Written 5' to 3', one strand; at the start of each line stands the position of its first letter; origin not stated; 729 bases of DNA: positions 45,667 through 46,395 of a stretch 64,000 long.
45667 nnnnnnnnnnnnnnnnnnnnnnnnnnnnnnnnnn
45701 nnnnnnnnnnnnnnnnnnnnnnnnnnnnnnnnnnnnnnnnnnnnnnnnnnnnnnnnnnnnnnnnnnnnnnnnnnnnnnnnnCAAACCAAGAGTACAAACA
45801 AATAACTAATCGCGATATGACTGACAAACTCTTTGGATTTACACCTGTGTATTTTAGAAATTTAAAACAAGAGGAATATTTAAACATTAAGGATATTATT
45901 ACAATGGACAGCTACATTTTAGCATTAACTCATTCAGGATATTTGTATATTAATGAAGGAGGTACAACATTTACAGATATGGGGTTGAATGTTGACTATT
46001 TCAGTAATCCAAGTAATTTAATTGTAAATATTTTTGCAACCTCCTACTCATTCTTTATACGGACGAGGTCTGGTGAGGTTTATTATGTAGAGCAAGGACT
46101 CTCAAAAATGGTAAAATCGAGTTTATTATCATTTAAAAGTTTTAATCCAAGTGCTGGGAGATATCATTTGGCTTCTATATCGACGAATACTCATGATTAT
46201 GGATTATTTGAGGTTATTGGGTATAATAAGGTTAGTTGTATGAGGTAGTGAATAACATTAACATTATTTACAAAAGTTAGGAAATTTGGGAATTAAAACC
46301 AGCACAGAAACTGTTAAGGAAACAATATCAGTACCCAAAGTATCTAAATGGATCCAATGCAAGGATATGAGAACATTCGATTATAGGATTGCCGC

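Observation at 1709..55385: Local over-representation of cilium/flagellum genes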

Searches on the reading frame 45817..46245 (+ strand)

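Call 7: search_protein_families(library=pfam, proteins=[window:45817-46245:+], max_evalue=0.01)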
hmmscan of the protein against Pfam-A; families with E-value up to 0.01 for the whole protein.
window:45817-46245:+ (143 aa): 1 family
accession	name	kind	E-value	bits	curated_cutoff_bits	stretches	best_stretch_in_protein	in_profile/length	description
PF24504.1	Rod_N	-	0.0063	16.4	27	1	19-44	116-141/250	Rod, N-terminal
